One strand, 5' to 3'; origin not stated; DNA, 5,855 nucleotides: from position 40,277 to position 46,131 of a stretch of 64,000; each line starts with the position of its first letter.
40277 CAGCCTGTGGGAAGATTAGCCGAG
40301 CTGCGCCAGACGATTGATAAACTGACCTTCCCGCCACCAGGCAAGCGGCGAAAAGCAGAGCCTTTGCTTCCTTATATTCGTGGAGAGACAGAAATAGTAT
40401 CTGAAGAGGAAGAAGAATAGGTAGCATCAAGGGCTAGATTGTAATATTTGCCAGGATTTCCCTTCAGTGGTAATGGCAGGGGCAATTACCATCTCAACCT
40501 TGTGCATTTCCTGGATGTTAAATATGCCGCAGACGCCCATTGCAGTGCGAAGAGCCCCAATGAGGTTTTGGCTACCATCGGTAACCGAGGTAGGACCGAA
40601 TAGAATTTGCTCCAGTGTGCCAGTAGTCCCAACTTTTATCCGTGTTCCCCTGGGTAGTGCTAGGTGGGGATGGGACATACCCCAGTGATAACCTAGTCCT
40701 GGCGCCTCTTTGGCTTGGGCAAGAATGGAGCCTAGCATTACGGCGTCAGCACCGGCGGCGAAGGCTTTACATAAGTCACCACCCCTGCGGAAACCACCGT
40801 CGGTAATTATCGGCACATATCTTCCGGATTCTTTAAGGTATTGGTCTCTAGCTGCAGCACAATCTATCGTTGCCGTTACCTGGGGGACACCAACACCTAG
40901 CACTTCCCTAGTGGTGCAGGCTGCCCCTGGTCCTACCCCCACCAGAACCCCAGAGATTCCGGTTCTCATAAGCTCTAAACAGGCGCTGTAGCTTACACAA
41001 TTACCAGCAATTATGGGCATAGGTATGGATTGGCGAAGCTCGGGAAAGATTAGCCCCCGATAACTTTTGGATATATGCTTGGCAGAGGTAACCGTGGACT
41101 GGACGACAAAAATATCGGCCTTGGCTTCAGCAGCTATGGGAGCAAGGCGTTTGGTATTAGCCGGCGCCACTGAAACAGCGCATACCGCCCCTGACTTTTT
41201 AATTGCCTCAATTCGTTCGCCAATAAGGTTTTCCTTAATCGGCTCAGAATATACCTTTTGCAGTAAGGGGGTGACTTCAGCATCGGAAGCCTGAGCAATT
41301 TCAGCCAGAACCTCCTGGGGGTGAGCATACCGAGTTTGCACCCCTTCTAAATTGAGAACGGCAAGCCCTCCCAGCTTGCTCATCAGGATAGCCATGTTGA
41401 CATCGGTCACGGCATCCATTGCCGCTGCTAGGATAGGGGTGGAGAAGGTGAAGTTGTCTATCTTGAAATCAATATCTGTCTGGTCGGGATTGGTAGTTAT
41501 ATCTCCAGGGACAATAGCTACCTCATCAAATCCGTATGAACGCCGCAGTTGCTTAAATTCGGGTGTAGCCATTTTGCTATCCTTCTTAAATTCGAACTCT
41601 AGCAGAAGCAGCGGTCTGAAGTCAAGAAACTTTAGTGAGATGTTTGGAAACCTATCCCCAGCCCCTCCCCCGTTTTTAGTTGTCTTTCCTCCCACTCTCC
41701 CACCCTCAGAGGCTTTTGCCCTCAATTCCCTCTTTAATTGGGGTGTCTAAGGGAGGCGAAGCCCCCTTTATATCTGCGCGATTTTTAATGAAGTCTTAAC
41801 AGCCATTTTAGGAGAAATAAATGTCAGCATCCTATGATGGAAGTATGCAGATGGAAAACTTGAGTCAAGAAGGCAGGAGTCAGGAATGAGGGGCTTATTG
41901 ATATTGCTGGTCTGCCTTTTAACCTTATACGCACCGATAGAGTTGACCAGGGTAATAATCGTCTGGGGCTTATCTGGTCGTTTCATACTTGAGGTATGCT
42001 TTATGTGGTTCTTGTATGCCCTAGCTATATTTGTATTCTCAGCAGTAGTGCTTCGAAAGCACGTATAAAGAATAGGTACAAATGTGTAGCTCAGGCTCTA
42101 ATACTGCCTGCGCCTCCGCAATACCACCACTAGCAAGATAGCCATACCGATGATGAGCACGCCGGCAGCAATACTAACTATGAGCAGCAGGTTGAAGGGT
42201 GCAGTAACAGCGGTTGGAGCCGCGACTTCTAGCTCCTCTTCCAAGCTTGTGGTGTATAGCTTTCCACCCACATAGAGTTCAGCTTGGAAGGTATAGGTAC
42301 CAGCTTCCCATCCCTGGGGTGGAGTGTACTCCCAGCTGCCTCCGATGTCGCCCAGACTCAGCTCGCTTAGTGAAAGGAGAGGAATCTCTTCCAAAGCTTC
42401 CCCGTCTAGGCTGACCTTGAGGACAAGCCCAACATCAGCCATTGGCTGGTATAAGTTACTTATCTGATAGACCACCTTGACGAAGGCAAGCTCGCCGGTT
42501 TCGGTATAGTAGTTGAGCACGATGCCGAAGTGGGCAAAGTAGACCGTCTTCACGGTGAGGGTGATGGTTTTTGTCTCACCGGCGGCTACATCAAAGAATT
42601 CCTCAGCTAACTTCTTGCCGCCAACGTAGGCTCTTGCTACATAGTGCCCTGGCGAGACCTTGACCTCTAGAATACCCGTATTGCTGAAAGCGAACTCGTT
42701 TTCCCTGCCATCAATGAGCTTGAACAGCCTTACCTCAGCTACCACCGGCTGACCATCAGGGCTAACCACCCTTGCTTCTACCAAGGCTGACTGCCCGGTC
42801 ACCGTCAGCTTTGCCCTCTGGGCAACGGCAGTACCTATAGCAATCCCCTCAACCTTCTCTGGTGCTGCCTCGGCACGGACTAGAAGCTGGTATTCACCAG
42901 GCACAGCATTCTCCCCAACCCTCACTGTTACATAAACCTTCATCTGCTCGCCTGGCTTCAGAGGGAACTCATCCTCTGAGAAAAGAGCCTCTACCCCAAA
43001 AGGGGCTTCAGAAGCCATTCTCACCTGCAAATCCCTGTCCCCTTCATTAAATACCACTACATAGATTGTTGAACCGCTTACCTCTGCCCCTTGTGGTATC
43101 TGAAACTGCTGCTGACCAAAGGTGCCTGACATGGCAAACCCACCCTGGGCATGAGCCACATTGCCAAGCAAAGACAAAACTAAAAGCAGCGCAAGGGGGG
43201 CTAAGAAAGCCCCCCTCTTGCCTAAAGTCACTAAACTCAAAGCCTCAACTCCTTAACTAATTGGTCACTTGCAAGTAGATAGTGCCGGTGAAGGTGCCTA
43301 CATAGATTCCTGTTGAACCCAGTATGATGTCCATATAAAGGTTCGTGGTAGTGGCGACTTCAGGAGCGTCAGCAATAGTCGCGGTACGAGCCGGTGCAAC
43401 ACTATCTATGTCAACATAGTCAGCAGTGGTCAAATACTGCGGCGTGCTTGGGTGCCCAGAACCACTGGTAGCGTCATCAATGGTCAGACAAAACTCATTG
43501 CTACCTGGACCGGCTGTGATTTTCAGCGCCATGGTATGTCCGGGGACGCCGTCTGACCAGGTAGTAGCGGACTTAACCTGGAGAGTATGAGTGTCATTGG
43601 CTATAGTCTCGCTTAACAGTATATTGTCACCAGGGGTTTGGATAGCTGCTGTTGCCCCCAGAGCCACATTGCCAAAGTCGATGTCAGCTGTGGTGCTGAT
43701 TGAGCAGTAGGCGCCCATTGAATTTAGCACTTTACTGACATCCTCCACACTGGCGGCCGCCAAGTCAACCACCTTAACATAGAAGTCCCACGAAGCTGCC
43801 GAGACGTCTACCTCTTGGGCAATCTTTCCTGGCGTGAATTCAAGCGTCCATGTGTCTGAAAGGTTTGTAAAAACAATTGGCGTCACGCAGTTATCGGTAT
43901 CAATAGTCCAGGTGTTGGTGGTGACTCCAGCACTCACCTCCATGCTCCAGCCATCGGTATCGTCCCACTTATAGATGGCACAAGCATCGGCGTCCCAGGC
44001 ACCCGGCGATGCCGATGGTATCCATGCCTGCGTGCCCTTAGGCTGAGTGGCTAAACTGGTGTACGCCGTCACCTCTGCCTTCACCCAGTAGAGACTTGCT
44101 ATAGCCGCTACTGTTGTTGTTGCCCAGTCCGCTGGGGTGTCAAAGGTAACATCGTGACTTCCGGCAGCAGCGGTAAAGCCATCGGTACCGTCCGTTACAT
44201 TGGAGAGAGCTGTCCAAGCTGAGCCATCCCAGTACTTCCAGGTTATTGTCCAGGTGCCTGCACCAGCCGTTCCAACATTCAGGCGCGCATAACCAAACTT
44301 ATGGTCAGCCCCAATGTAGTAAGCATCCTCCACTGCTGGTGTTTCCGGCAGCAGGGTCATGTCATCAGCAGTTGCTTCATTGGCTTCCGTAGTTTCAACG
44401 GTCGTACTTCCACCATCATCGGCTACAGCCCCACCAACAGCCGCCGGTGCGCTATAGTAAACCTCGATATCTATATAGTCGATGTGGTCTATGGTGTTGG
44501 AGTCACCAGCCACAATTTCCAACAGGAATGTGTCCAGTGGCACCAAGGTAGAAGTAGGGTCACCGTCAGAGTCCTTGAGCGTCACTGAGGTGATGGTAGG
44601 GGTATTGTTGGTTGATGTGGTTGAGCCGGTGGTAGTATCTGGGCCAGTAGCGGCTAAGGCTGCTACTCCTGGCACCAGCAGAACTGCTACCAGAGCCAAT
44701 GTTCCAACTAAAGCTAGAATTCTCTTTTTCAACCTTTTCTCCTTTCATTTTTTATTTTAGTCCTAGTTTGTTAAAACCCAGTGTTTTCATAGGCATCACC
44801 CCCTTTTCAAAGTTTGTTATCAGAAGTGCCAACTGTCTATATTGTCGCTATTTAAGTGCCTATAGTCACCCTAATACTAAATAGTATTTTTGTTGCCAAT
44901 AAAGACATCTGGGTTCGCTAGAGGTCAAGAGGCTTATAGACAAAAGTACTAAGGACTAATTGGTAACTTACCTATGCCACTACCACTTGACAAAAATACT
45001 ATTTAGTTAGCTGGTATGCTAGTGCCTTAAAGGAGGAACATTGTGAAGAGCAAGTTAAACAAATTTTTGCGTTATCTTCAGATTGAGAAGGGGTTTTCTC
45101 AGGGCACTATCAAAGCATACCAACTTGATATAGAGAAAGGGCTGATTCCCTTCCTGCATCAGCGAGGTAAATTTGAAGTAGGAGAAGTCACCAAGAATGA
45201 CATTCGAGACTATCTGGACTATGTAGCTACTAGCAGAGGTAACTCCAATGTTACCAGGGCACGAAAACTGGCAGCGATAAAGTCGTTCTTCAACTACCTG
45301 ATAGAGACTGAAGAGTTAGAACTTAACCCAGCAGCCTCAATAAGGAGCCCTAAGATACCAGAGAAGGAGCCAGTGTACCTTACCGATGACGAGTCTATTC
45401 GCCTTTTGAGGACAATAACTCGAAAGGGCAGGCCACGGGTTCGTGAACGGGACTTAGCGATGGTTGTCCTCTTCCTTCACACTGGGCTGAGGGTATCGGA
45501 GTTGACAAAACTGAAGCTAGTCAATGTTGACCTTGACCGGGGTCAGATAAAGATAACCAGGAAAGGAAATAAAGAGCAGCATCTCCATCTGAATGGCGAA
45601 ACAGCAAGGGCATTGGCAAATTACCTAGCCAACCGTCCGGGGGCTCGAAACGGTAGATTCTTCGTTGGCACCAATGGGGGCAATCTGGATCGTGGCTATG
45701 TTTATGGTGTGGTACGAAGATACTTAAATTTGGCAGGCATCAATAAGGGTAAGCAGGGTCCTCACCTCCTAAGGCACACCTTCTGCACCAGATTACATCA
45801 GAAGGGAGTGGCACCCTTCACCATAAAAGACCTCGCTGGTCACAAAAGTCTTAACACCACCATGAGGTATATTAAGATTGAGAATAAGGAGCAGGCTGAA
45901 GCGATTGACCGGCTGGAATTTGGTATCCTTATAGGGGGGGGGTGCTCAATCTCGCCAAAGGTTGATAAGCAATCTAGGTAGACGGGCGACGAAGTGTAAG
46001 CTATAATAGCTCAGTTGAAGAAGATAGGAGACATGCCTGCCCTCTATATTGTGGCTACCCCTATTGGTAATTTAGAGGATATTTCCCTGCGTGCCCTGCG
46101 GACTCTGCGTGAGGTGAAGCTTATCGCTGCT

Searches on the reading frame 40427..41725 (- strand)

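Call 7: search_protein_families(library=pfam, proteins=[window:40427-41725:-], max_evalue=0.01)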
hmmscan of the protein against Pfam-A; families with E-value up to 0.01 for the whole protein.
window:40427-41725:- (432 aa): 5 families
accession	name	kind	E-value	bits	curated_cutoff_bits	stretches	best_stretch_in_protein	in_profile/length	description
PF00478.31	IMPDH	-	3.2e-55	188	25.6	1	64-343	2-247/345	IMP dehydrogenase / GMP reductase domain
PF01070.24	FMN_dh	-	8.1e-09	35.4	24.9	1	282-338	255-308/350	FMN-dependent dehydrogenase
PF03060.21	NMO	-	4.4e-05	23.5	28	1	88-342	4-232/331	Nitronate monooxygenase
PF05690.20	ThiG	-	0.00036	20.4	23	1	303-341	175-213/247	Thiazole biosynthesis protein ThiG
PF01645.23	Glu_synthase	-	0.00086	19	20.4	1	265-333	240-305/369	Conserved region in glutamate synthase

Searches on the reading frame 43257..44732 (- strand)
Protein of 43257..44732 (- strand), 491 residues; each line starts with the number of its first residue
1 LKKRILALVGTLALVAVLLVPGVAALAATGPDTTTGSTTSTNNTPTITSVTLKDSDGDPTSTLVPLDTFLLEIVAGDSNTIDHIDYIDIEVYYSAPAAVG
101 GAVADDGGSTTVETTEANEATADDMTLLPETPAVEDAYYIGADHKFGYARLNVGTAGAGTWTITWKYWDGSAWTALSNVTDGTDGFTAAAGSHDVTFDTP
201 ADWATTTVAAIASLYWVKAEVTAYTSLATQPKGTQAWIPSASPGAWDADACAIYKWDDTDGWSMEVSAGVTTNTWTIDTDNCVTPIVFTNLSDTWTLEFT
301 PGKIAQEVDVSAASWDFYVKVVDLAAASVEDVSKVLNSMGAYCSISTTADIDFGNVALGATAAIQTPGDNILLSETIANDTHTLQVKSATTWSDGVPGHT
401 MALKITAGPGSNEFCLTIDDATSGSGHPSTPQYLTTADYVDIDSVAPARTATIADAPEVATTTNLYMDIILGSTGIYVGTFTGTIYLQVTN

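Call 7: search_protein_families(library=pfam, proteins=[window:43257-44732:-], max_evalue=0.01)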
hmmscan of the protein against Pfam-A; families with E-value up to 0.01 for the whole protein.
window:43257-44732:- (491 aa): 0 families

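Call 8: search_protein_families(library=ncbifam, proteins=[window:43257-44732:-], max_evalue=0.01)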
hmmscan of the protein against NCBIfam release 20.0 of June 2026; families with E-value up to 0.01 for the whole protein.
window:43257-44732:- (491 aa): 1 family
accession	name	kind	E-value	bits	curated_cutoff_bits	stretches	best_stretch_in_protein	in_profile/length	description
NF041742.1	WGxxGxxG_fam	subfamily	0.008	16.7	35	0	1-48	1-42/69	WGxxGxxG family protein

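Call 41: find_encoding_contigs(protein=window:43257-44732:-, flank=3000, max_places=10)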
Protein window:43257-44732:- (491 aa): 4 contigs read that carry it; 2 places shown.
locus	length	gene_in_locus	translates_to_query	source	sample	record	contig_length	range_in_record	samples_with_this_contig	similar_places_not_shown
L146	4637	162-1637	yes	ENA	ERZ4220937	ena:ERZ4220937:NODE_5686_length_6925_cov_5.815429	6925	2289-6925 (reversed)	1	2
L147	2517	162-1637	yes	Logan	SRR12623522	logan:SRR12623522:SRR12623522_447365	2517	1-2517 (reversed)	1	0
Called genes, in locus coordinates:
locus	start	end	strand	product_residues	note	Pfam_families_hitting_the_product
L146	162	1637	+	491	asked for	-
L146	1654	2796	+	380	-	PF10633:NPCBM_assoc (faint)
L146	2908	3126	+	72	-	-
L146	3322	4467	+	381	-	PF00478:IMPDH, PF01070:FMN_dh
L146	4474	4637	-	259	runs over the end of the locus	-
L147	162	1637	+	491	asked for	-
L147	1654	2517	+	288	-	?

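Call 56: search_protein_families(library=pfam, proteins=[window:43257-44732:-], max_evalue=5)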
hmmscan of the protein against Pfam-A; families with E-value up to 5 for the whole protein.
window:43257-44732:- (491 aa): 1 family
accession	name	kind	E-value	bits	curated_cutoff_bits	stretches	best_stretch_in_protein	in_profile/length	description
PF21827.1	New_glue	-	0.022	14.9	31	1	3-55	3-56/94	New glue protein family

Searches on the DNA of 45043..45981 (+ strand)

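Call 37: search_rna_families(source=L079, start=2340, end=2700, threshold=evalue, max_evalue=10)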
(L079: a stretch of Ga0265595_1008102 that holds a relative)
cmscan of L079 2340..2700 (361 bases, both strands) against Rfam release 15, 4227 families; matches with E-value up to 10: 5.
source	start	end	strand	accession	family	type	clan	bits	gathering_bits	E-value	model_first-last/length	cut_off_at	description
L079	2349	2478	-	RF01981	PCGEM1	Gene; lncRNA;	-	21.6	75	0.93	1-132/132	no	Prostate-specific transcript 1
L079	2484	2561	+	RF00580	SNORD91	Gene; snRNA; snoRNA; CD-box;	-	17.4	51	2.4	1-95/95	no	Small nucleolar RNA SNORD91 family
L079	2438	2471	-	RF00489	ctRNA_p42d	Gene; antisense;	-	15.6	50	1.4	1-46/46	no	ctRNA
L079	2443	2484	+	RF00519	suhB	Gene; sRNA;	CL00108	13.3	41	3.5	1-77/77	no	Makes More Granules Regulator RNA (mmgR)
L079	2633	2692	-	RF02089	CLRN1-AS1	Gene; lncRNA;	-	10.5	48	3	24-79/79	no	CLRN1 antisense RNA 1 conserved region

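Call 55: search_with_rna_model(model_id=R1, sources=[L066, L067, L068, L069, L070, L071, L072, L073, L074, L075, L076, L077, L078, L079, L080, L081, L082, L083, L084, L085, L086, L087, L088, L089, L090, L091, L092, L093, L094, L095, L096, L097, L098, L099, L100, L101, L102, L103, L104, L105, L106, L107, L108, L109, L110, L111, L112, L113, L114, L115, L116, L117, L118, L119, L120, L121, L122, L123, L124, L125, L126, L127, L128, L129, L130, L131, L132, L133, L134, L135, L136, L137, L138, L139, L140, L141, L142, L143, L144, L145, L045, L061], max_evalue=0.01)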
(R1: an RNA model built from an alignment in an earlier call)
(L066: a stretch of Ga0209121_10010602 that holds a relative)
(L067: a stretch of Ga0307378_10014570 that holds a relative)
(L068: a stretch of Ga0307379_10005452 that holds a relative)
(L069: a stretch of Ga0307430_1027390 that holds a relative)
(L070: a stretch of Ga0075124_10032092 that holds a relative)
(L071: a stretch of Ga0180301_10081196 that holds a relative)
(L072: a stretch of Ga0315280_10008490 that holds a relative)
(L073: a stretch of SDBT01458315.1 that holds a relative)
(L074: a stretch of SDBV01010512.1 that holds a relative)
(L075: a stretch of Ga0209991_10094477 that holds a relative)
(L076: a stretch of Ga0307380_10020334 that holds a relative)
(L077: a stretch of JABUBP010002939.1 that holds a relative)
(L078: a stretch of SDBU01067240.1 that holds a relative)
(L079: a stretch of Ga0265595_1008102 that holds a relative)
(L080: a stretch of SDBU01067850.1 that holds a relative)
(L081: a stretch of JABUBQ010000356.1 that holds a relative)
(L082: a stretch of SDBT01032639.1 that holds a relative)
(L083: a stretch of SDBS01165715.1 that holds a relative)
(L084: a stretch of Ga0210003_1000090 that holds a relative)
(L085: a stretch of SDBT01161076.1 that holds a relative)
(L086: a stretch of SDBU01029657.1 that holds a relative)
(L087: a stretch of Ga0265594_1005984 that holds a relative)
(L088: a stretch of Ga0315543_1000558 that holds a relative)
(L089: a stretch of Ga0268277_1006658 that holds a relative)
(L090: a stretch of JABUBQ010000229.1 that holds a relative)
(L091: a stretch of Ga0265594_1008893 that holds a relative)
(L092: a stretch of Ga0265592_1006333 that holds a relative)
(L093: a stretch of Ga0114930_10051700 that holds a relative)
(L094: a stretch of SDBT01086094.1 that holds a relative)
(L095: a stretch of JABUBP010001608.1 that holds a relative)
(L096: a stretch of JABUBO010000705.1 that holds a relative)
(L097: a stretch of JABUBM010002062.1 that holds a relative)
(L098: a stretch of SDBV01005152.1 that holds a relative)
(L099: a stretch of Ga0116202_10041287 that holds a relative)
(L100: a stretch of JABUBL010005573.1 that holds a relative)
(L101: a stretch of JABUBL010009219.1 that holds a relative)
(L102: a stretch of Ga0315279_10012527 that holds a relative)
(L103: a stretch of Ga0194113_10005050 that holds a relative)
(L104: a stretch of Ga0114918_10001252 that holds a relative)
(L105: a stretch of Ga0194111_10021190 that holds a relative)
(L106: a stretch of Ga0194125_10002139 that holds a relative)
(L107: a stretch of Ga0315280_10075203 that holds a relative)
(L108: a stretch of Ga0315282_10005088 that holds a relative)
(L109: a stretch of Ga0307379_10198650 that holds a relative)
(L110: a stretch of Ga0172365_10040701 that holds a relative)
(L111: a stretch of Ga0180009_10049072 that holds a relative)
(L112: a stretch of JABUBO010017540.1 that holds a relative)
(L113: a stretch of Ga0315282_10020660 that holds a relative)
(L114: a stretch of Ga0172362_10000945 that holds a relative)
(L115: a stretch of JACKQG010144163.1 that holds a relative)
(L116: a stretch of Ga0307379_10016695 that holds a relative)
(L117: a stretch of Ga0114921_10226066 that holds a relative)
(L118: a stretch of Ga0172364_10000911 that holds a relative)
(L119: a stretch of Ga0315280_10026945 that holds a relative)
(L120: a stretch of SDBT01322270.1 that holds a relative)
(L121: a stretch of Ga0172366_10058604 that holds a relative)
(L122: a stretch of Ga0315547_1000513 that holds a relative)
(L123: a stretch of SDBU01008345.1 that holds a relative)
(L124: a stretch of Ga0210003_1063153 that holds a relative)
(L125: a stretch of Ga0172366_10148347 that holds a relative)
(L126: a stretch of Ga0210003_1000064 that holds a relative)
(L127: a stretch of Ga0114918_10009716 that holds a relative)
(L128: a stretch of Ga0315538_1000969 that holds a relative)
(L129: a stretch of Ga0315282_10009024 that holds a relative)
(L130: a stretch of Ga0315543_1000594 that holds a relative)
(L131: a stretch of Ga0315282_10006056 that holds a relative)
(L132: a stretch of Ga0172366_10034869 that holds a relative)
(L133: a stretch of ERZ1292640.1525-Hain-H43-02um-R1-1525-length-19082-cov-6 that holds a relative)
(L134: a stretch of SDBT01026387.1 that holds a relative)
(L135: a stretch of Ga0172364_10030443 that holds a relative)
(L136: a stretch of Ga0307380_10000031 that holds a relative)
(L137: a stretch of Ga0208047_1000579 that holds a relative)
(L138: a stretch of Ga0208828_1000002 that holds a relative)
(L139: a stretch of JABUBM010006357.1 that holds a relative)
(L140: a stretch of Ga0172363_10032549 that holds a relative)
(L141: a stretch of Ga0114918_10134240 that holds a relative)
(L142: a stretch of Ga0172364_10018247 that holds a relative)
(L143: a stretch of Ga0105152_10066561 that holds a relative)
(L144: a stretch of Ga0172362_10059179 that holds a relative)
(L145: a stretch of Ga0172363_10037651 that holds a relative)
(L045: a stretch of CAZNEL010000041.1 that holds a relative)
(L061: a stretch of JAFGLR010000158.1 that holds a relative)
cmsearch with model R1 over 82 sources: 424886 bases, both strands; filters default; matches with E-value up to 0.01: 52.
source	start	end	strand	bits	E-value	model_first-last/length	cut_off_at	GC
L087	2911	3054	-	169.8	6.6e-37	1-143/143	no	0.54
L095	241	384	+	167.9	1.8e-36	1-143/143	no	0.54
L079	2434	2577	-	167.5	2.2e-36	1-143/143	no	0.53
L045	5152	5295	+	167.5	2.2e-36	1-143/143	no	0.53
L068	3665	3808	+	167.1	2.9e-36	1-143/143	no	0.53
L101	1782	1925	+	166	5e-36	1-143/143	no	0.56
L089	890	1031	-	161.6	5.1e-35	1-143/143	no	0.54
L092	917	1058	-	161.6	5.1e-35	1-143/143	no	0.54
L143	90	232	-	160.8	7.9e-35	1-143/143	no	0.56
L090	3728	3870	-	158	3.5e-34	1-143/143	no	0.57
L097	211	353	-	158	3.5e-34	1-143/143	no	0.57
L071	732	872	-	155.9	1.1e-33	1-143/143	no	0.55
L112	240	382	-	155.8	1.1e-33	1-143/143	no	0.55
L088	3758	3900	+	152.5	6.6e-33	1-143/143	no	0.55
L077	233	374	+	152.2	7.6e-33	1-143/143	no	0.56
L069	210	351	+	151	1.5e-32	1-143/143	no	0.59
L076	1117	1260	+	151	1.5e-32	1-143/143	no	0.53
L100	219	360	-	150.4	2e-32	1-143/143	no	0.57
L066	3720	3861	-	149.4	3.3e-32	1-143/143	no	0.57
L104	3742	3880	+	148.4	5.7e-32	1-143/143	no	0.55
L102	548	688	-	148.3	6e-32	1-143/143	no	0.57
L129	3692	3831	+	145.7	2.4e-31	1-143/143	no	0.58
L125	217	357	-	144.7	4.2e-31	1-143/143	no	0.55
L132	1882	2023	+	142.2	1.6e-30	1-143/143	no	0.57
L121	428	569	+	141.2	2.6e-30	1-143/143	no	0.58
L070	210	352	-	130.6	7.4e-28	1-143/143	no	0.55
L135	1184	1322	+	127.8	3.2e-27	1-143/143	no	0.59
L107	635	772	+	126.8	5.5e-27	1-143/143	no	0.57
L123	3704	3841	-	124.3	2.1e-26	1-143/143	no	0.54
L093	1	101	-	112.7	9.9e-24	1-101/143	3'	0.57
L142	1057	1200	+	111.7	1.7e-23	1-143/143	no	0.57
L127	111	247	+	103.8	1.1e-21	1-143/143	no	0.55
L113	3728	3865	+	90.9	1.1e-18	1-143/143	no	0.53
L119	3728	3865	+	90.9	1.1e-18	1-143/143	no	0.53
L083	129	270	+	89.9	1.8e-18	1-143/143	no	0.52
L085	940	1081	+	89.9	1.8e-18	1-143/143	no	0.52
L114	3728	3865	+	89.8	1.9e-18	1-143/143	no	0.52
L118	3728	3865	+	89.8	1.9e-18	1-143/143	no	0.52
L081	1282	1420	+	79.1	5.5e-16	1-143/143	no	0.58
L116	1532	1661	+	75.4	4e-15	1-143/143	no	0.52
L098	3697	3852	+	68.8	1.3e-13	1-143/143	no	0.49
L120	573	703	+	60.3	1.2e-11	1-143/143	no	0.49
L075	1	67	+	56.7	8.1e-11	74-143/143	5'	0.52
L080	1782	1908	+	51.1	1.6e-09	1-143/143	no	0.49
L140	841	972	-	49.5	3.7e-09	1-143/143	no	0.56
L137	3706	3837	-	48.8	5.4e-09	1-143/143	no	0.57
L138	3706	3837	-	48.8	5.4e-09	1-143/143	no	0.57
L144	1124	1189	-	45.9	2.5e-08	1-143/143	no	0.58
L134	3447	3574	-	28.4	0.00027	1-143/143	no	0.49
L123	3746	3869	+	24.5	0.0022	1-143/143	no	0.47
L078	773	878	-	24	0.0029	1-143/143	no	0.51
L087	2956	3084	+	22.6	0.0059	1-143/143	no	0.5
